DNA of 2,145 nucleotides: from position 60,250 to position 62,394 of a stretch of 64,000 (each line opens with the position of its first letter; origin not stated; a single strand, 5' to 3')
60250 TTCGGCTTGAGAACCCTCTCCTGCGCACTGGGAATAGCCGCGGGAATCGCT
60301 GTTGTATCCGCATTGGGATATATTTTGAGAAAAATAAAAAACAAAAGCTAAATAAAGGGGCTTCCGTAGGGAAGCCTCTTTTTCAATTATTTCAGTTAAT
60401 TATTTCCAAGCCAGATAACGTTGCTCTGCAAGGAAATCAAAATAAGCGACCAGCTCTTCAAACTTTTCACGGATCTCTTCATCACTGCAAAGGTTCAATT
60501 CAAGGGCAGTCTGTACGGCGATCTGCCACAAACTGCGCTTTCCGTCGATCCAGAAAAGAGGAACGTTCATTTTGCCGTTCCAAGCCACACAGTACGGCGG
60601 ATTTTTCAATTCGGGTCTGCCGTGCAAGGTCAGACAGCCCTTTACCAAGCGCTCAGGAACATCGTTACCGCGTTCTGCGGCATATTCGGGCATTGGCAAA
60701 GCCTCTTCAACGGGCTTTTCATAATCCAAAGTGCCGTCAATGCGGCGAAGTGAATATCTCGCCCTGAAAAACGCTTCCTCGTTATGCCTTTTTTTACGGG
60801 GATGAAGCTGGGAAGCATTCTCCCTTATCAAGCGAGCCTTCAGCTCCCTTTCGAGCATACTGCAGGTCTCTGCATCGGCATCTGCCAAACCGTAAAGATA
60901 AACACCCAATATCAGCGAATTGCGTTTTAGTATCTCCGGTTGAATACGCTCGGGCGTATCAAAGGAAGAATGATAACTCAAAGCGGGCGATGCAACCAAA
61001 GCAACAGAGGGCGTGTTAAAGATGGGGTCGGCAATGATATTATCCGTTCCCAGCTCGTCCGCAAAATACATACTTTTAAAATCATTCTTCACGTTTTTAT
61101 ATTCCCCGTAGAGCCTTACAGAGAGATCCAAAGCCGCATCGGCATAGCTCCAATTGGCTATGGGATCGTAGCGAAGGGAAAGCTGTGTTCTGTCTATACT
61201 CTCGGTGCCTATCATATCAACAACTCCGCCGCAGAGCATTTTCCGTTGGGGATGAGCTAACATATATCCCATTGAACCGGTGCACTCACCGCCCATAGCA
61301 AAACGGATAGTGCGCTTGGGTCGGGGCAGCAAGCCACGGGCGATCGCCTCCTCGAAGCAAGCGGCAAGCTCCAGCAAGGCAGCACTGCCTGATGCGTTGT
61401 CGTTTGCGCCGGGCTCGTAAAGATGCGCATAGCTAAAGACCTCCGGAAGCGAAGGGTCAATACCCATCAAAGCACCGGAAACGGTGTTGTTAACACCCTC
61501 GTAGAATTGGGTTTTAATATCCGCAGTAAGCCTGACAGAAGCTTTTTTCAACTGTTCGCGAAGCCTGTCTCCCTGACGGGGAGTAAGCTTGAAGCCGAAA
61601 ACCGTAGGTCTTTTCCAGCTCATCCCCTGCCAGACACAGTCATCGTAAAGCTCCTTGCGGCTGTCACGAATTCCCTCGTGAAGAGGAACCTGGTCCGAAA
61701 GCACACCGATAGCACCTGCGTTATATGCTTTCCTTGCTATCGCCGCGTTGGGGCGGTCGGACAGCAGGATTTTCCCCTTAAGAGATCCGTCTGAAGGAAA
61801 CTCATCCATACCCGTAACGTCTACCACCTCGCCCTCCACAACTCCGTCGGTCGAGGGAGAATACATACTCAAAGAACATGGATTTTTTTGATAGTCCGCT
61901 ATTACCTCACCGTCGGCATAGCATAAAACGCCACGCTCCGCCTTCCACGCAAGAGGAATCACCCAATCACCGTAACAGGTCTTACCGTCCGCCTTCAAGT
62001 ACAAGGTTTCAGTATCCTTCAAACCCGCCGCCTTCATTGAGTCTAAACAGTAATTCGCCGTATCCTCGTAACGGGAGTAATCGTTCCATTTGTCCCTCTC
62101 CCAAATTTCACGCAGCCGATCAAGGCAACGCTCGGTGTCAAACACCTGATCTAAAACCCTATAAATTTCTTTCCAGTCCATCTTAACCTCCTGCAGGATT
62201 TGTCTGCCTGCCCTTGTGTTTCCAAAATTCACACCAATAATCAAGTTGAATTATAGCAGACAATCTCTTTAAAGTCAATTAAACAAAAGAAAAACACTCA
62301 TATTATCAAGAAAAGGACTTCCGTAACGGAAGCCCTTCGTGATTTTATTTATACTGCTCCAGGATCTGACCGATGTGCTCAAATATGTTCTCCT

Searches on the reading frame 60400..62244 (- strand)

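Call 95: search_protein_families(library=pfam, proteins=[window:60400-62244:-], max_evalue=0.0001)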
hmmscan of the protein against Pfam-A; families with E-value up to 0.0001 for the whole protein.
window:60400-62244:- (614 aa): 1 family
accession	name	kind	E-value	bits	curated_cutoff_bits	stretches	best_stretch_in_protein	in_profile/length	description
PF04389.22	Peptidase_M28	-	7.5e-09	36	21.3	1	277-445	27-188/193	Peptidase family M28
